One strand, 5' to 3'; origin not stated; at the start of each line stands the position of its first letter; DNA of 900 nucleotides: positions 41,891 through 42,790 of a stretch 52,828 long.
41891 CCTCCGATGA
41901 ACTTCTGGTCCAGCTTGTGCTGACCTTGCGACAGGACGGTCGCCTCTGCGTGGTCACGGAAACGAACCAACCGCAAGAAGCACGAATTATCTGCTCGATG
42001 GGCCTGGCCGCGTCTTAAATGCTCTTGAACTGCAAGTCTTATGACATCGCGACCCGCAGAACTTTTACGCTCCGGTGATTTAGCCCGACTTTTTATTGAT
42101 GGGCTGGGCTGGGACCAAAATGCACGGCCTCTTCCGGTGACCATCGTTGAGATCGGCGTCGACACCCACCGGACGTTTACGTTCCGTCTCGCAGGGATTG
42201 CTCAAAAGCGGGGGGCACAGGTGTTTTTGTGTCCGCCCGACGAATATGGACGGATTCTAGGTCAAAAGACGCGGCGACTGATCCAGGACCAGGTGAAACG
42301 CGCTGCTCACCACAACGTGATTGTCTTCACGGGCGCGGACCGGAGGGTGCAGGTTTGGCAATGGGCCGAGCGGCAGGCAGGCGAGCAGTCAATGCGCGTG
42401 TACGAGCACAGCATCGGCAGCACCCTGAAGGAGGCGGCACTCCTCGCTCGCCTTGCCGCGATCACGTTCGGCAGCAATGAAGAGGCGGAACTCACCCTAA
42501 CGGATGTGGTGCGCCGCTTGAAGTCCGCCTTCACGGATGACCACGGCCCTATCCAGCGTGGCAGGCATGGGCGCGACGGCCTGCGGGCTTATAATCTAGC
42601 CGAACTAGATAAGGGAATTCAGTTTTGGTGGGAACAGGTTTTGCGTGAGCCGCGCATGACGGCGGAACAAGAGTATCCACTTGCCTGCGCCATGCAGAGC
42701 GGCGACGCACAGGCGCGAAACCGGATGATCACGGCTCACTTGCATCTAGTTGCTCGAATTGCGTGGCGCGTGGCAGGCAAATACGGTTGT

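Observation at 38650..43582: PLD-nuclease/SNF2 helicase gene coupled to a sigma-70 protein with a foreign N-terminal domain: candidate undescribed DNA-sensing or defence module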

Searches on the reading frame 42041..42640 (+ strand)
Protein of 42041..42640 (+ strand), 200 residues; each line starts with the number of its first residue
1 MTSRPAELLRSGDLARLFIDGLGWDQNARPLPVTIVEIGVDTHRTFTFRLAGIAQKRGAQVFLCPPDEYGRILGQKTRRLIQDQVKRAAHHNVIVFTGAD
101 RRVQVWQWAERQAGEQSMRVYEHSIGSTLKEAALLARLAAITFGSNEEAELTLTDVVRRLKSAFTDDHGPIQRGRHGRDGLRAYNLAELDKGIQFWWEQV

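Call 29: search_protein_families(library=pfam, proteins=[window:42041-42640:+], max_evalue=1)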
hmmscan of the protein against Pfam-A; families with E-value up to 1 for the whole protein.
window:42041-42640:+ (200 aa): 1 family
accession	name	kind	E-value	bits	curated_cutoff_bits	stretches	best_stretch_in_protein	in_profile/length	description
PF13154.11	DUF3991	-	0.071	14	24.5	1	78-122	15-59/74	Protein of unknown function (DUF3991)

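Call 32: find_homologous_proteins(query=window:42041-42550:+, max_evalue=0.001)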
Query window:42041-42550:+ (170 aa): 2 proteins with E <= 0.001 among 569 candidates.
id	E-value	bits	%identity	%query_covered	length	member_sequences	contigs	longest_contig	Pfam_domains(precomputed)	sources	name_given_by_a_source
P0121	1.2e-62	229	65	96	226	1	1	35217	-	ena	-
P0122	9.1e-41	157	84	54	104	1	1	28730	-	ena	-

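Call 48: search_protein_representatives(alignment_id=A2)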
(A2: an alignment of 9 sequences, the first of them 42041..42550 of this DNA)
Query: 9 sequences, 170 profile positions. Proteins with E-value up to 0.001 (for the whole library): 1077; up to 1e-10: 618; up to 1e-30: 57. The best 150 are listed.
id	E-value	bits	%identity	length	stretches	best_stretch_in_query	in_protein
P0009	3.4e-71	254.3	-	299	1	5-169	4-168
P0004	5.9e-71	253.6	-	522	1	1-169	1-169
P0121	1.2e-68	246.0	-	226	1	13-169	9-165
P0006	1.6e-63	229.4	-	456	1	5-170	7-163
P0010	1.4e-59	216.5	-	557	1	1-166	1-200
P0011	1.8e-56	206.4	-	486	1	5-169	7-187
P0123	2.2e-45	170.3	-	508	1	4-169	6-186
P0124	5.1e-44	165.9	-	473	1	10-167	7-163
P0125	5.0e-42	159.4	-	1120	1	4-167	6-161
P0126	4.3e-41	156.4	-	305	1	3-165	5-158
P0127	3.5e-40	153.4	-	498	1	1-166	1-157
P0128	5.9e-40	152.7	-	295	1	5-168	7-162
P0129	1.5e-39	151.3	-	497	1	1-167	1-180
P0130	1.6e-38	148.0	-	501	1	5-166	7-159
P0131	5.3e-38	146.3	-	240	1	3-166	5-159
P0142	1.5e-35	138.4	-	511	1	1-165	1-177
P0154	1.7e-33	131.7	-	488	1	1-165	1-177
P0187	1.1e-29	119.2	-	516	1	5-162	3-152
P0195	2.9e-29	117.9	-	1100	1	4-166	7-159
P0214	7.3e-28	113.3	-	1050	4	8-108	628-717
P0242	3.0e-26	108.1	-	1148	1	4-163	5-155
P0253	1.1e-25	106.2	-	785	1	8-168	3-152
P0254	1.2e-25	106.1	-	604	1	7-163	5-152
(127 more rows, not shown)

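Call 56: find_related_loci(query=A3, collection=genome_contigs, flank=8000)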
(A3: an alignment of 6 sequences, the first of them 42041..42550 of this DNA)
Query A3 (170 aa) in genome_contigs; peptide patterns used: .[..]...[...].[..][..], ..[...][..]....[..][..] (x = any residue, [..] = any of these).
249 stretches matched a pattern; 148 encode a relative of the query (tblastn E <= 1e-3); the best 80 are kept; 80 distinct loci.
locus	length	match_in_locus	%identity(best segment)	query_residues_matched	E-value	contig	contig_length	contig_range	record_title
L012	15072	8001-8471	39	3-167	1e-31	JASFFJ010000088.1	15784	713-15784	MAG: Desulfobacterales bacterium isolate D0606S02metaG_Bin_280 D0606S02metaG_FD_scaffold_530_c1, whole genome shotgun se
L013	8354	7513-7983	40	3-167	7e-31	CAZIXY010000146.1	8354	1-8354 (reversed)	MAG TPA_asm: uncultured Desulfobacteraceae bacterium isolate binchicken_co256_358 genome assembly, contig: NODE_24332_le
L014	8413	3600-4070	35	3-167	2e-30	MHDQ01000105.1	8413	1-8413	MAG: Nitrospinae bacterium RIFCSPLOWO2_12_FULL_45_22 rifcsplowo2_12_scaffold_20119, whole genome shotgun sequence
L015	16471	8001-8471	41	2-167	3e-30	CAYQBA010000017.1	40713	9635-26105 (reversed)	MAG TPA_asm: uncultured Anaerolineales bacterium isolate binchicken_co27_399 genome assembly, contig: NODE_1668_length_4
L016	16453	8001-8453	41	9-167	5e-30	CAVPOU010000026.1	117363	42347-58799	MAG: uncultured delta proteobacterium isolate MFD00032.bin.1.150 genome assembly, contig: contig_7985, whole genome shot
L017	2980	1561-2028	38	4-167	3e-29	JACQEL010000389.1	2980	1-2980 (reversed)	MAG: Deltaproteobacteria bacterium isolate NC_groundwater_1020_Pr1_S-0.65um_57_10 Montesol18_Sp65_coassembly_scaffold_59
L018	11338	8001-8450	44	8-167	2e-29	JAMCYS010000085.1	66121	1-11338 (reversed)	MAG: Chloroflexota bacterium isolate FK_Sedi_B_Bin.34 NODE_955_length_66121_cov_12.3408, whole genome shotgun sequence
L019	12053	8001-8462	36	2-164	3e-28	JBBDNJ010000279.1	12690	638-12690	MAG: Candidatus Binatia bacterium isolate LejiaB_54_11 Lejia_B_6300_length_12690_cov_6, whole genome shotgun sequence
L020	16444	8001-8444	38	8-164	3e-28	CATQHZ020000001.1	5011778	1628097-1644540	MAG: uncultured Poribacteria bacterium isolate a66633a9-cb3d-447c-bfc4-106491c4b11e genome assembly, contig: contig_1, w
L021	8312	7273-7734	39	2-164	2e-28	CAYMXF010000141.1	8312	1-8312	MAG TPA_asm: uncultured Planctomycetaceae bacterium isolate SRP119689_co1_206 genome assembly, contig: NODE_13689_length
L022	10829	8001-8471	36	3-167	3e-28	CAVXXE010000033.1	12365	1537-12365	MAG: uncultured delta proteobacterium isolate MFD03804.bin.2.141 genome assembly, contig: contig_20436, whole genome sho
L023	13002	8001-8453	37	7-164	8e-28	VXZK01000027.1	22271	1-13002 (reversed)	MAG: Candidatus Poribacteria bacterium isolate SB0670_bin_33 NODE_1133_length_22271_cov_17.088405, whole genome shotgun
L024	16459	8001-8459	36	3-164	4e-28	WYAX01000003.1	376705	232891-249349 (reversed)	MAG: Nitrospira defluvii isolate NOB1 k127_19493, whole genome shotgun sequence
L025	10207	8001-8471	34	2-167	1e-27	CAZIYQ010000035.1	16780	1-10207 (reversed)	MAG TPA_asm: uncultured bacterium isolate SRP216583_co1_146 genome assembly, contig: NODE_2891_length_16780_cov_18.71025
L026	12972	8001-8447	39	7-164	2e-27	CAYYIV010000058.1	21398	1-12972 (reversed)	MAG TPA_asm: uncultured Pelagibius sp. isolate SRP072547_co1_281 genome assembly, contig: NODE_3696_length_21398_cov_36.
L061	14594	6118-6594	36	3-167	1e-23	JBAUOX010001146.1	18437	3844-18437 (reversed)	MAG: Isosphaeraceae bacterium isolate MFD09680_ilm_asm_bin1 k127_213656, whole genome shotgun sequence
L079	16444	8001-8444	36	8-164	7e-22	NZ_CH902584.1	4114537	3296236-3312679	Roseovarius sp. 217 1099463000297, whole genome shotgun sequence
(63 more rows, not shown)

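Call 61: predict_structure(alignment_id=A2)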
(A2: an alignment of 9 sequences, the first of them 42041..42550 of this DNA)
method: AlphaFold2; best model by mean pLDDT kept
length: 170 residues; sequences in the alignment: 9
mean_pLDDT: 89.2   pTM: 0.85
mean pLDDT of the five models: 89.2, 88.3, 87.8, 86.8, 66.1
residues with pLDDT >= 90: 123; 70-90: 40; 50-70: 3; < 50: 4
segments of 3 or more residues with pLDDT < 50: 168-170
pLDDT, mean of each block of 10 residues (from residue 1): 82 95 95 85 86 96 95 93 89 95 92 80 91 93 88 93 69
secondary structure, 60 per line:
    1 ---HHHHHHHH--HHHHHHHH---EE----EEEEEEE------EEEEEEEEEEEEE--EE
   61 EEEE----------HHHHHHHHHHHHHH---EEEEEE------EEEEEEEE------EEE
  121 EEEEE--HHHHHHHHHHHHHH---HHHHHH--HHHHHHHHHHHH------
elements in order: H4-11 H14-21 E31-37 E44-56 E59-64 H75-88 E92-97 E104-111 E118-125 H128-141 H145-150 H153-164

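Call 64: fold_search(model_id=the predicted structure, library=pdb)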
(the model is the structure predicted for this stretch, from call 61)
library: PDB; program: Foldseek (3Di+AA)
matches with E <= 10: 623; with E <= 0.001: 0
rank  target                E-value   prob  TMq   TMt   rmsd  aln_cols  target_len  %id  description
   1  4ckn_D                5.1e-02  0.13  0.16  0.16  17.2       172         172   10  Structure of an N-terminal fragment of Leishmania SAS-6 containing parts of its coiled coil domain, F257E mutant (released 2014-03-05)
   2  4gfc_A                9.7e-02  0.15  0.21  0.20  14.8       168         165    6  N-terminal coiled-coil dimer of C.elegans SAS-6, crystal form B (released 2013-06-19)
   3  9kqh_A                1.1e-01  0.16  0.20  0.08  15.5       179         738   10  Crystal structure of Finegoldia magna DinG in complex with ssDNA and ADPNP (released 2025-12-03)
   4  9y9z_35               1.2e-01  0.15  0.21  0.18  14.7       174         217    9  Cryo-EM structure of conoid fiber from Toxoplasma gondii (24-nm repeat) (released 2025-12-03)
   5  8ppl_I4               1.2e-01  0.12  0.19  0.14  17.8       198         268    8  MERS-CoV Nsp1 bound to the human 43S pre-initiation complex (released 2023-10-18)
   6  3bt7_A                1.5e-01  0.09  0.19  0.11  16.9       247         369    8  Structure of E. coli 5-Methyluridine Methyltransferase TrmA in complex with 19 nucleotide T-arm analogue (released 2008-04-29)
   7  4geu_D                2.2e-01  0.18  0.22  0.25  10.7       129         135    7  Structure of a stabilised ceSAS-6 dimer (released 2013-06-19)
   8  8zdt_A                2.5e-01  0.25  0.20  0.22  22.1       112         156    9  Structure of the RBM3 ring of Salmonella flagellar MS-ring protein FliF with C33 symmetry applied (released 2025-01-01)
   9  2rov_MODEL_1_A        2.5e-01  0.13  0.18  0.24  14.2       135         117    9  The split PH domain of ROCK II (released 2008-06-24)
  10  9y4g_AC               2.8e-01  0.08  0.20  0.17  16.0       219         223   14  Structure of tuco-tuco ribosome (rotated, tRNAs, and mRNA) (released 2026-02-18)
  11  7b26_C                3.7e-01  0.21  0.21  0.23  15.5       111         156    4  CirpA1 in complex with pseudo-monomeric Properdin lacking TSR2-3 (released 2021-12-08)
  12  4ic1_B                3.7e-01  0.20  0.27  0.24  20.2       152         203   10  Crystal structure of SSO0001 (released 2013-01-16)
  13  7alc_A                3.7e-01  0.08  0.17  0.16  17.2       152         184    8  human GCH-GFRP stimulatory complex (released 2021-10-13)
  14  5m3h_B                3.7e-01  0.06  0.14  0.05  19.8       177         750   10  Bat influenza A/H17N10 polymerase bound to four heptad repeats of serine 5 phosphorylated Pol II CTD (released 2016-12-21)
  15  8xl0_E                4.4e-01  0.21  0.25  0.03  11.5       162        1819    9  Citrate-induced filament of human acetyl-coenzyme A carboxylase 1 (ACC1-citrate) (released 2024-10-23)
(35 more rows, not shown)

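Call 65: search_solved_structures(query=A2, max_evalue=10)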
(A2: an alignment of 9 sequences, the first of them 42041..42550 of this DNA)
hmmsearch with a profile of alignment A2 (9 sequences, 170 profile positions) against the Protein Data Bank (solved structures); distinct sequences matched with E-value up to 10: 2.
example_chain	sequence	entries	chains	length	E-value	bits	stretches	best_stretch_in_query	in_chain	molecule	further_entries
7f87_A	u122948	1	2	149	0.76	12.3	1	31-98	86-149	Class A sortase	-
7cfj_A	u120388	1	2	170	0.98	12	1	31-98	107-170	Class A sortase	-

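Call 86: search_protein_families(library=pfam, proteins=[L061:11383-12312:+, L015:11210-13051:+, P0142, P0154, P0214, P0242, P0253, P0254, P0187], max_evalue=0.001)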
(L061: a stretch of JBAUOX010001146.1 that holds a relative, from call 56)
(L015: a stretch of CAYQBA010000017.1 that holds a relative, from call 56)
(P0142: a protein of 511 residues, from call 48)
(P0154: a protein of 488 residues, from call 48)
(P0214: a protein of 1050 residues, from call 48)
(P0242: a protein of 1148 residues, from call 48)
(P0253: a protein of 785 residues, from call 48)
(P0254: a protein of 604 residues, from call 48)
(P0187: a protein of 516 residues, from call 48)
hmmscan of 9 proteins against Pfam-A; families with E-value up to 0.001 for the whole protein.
L061:11383-12312:+ (310 aa): 1 family
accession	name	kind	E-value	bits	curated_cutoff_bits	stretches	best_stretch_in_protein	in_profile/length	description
PF02481.21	DNA_processg_A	-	1.2e-06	28.4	29.6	1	95-249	10-165/212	DNA recombination-mediator protein A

L015:11210-13051:+ (614 aa): 2 families
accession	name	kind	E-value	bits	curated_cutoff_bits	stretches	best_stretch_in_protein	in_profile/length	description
PF13749.12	HATPase_c_4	-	5.1e-26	90.9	26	1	374-459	1-89/89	Putative ATP-dependent DNA helicase recG C-terminal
PF04326.19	SLFN_AlbA_2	-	2.5e-13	51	25.3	1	73-193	3-118/118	Schlafen, AlbA_2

P0142 (511 aa): 0 families

P0154 (488 aa): 1 family
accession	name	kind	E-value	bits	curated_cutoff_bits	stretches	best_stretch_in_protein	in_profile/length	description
PF18912.6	DZR_2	-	0.00053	20.2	27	0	390-413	10-34/56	Double zinc ribbon domain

P0214 (1050 aa): 10 families
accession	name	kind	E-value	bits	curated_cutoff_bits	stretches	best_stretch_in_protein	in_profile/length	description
PF00027.35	cNMP_binding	-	1.4e-21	76.6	27.5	2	773-853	9-84/89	Cyclic nucleotide-binding domain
PF13247.11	Fer4_11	-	1e-09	38.9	26.2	1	930-1031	4-95/100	4Fe-4S dicluster domain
PF12838.12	Fer4_7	-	3.6e-09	37.4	27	1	968-1030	1-52/52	4Fe-4S dicluster domain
PF13237.11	Fer4_10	-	4.1e-08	33.5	25.5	2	934-980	7-53/53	4Fe-4S dicluster domain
PF13187.11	Fer4_9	-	1.7e-07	31.6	27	1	935-982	1-50/52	4Fe-4S dicluster domain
PF12797.12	Fer4_2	-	1.4e-06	28.3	24.5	0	892-910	2-20/22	4Fe-4S binding domain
PF12837.12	Fer4_6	-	1.5e-06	28.3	25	0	963-982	3-22/24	4Fe-4S binding domain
PF00037.32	Fer4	-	1.7e-05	24.9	21.1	0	964-982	3-21/24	4Fe-4S binding domain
PF14697.11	Fer4_21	-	3.6e-05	24.2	35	0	964-1014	3-48/59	4Fe-4S dicluster domain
PF25160.1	LdpA_Fe-S-bd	-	9.3e-05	22.6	27.6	1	939-988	5-47/49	LdpA Fe-S cluster-binding domain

P0242 (1148 aa): 0 families

P0253 (785 aa): 17 families
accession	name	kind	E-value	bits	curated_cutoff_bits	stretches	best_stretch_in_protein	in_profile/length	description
PF00515.34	TPR_1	-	6e-29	99.1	27.8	2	455-487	2-34/34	Tetratricopeptide repeat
PF07719.23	TPR_2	-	5.8e-25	85.7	27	2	455-486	2-33/34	Tetratricopeptide repeat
PF13414.12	TPR_11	-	2.9e-19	68.9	26.8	1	433-464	7-38/42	TPR repeat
PF13181.12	TPR_8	-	1.6e-18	65.7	25.7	1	454-486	1-33/34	Tetratricopeptide repeat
PF13432.12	TPR_16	-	6.3e-18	65.3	32.7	1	425-481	2-58/65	Tetratricopeptide repeat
PF13431.12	TPR_17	-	7.7e-17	60.5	24.4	1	443-474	2-33/34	Tetratricopeptide repeat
PF13371.12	TPR_9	-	2e-13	50.6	35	1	430-489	5-64/73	Tetratricopeptide repeat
PF25063.1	ARM_TT21_C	-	6.6e-12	46.2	35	2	558-681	26-156/209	Tetratricopeptide repeat protein 21 C-terminal ARM domain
PF12895.13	ANAPC3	-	3.9e-11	43.5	27.2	1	546-610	17-80/82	Anaphase-promoting complex, cyclosome, subunit 3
PF13424.12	TPR_12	-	8.6e-11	42.3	30.1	0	455-512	4-69/77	Tetratricopeptide repeat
PF14559.12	TPR_19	-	4.2e-10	40.2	25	0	597-639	2-44/68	Tetratricopeptide repeat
PF23914.1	TPR_CcmH_CycH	-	5.2e-09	36.6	42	1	616-657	46-87/158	Cytochrome c-type biogenesis protein H TPR domain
PF13428.12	TPR_14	-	1.6e-08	34.8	23.5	0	426-461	7-42/44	Tetratricopeptide repeat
PF01239.28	PPTA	-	5.6e-08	32.5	29.5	0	436-466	1-31/32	Protein prenyltransferase alpha subunit repeat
PF13176.12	TPR_7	-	1.2e-05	25.4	27.9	0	456-489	1-34/36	Tetratricopeptide repeat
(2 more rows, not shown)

P0254 (604 aa): 2 families
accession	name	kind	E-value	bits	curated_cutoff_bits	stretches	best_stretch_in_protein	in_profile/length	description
PF04545.22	Sigma70_r4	-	1.6e-16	60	24.1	1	360-410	2-49/50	Sigma-70, region 4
PF04542.20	Sigma70_r2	-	6e-14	52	24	1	194-254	4-63/71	Sigma-70 region 2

P0187 (516 aa): 2 families
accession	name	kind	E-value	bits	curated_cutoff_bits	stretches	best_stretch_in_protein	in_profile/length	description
PF04545.22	Sigma70_r4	-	3.3e-12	46.1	24.1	1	359-410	1-49/50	Sigma-70, region 4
PF04542.20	Sigma70_r2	-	1.4e-11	44.5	24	1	199-256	5-63/71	Sigma-70 region 2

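Call 87: find_encoding_contigs(protein=P0253, flank=8000, max_places=2)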
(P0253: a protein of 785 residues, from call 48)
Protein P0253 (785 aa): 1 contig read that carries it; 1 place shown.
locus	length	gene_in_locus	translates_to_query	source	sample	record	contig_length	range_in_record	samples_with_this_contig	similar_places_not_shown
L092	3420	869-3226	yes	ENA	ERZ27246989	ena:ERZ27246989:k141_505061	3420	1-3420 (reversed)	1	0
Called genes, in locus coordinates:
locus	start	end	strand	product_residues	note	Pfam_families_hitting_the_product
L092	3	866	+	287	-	?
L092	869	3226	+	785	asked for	PF01239:PPTA (faint), PF09295:ChAPs (faint), PF23914:TPR_CcmH_CycH (faint), PF13432:TPR_16 (weak), PF00515:TPR_1 (weak), PF07719:TPR_2 (weak), PF25063:ARM_TT21_C (weak), PF00515:TPR_1 (weak), +9 more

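Call 88: find_encoding_contigs(protein=P0142, flank=8000, max_places=2)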
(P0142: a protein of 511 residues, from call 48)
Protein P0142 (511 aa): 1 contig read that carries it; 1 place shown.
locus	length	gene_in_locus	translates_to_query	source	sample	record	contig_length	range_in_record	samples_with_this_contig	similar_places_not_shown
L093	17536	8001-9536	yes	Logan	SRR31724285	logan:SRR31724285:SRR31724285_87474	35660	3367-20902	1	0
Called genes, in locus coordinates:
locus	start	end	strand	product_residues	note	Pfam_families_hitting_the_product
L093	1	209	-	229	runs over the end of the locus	-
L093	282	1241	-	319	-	-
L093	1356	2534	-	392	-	-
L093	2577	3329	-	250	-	PF07505:DUF5131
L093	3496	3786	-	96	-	-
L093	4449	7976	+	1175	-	PF13091:PLDc_2 (weak), PF09565:RE_NgoFVII (weak), PF00176:SNF2-rel_dom (faint), PF00270:DEAD (faint), PF04851:ResIII (faint), PF00271:Helicase_C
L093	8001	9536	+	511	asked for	-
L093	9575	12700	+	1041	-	PF25120:DUF7814, PF02384:N6_Mtase (faint), PF20473:MmeI_Mtase, PF07669:Eco57I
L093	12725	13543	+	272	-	PF04326:SLFN_AlbA_2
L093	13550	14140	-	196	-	-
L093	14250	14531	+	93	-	PF13560:HTH_31, PF12844:HTH_19 (weak), PF01381:HTH_3, PF13443:HTH_26 (weak)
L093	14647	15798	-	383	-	-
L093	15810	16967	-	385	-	PF04326:SLFN_AlbA_2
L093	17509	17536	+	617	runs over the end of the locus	-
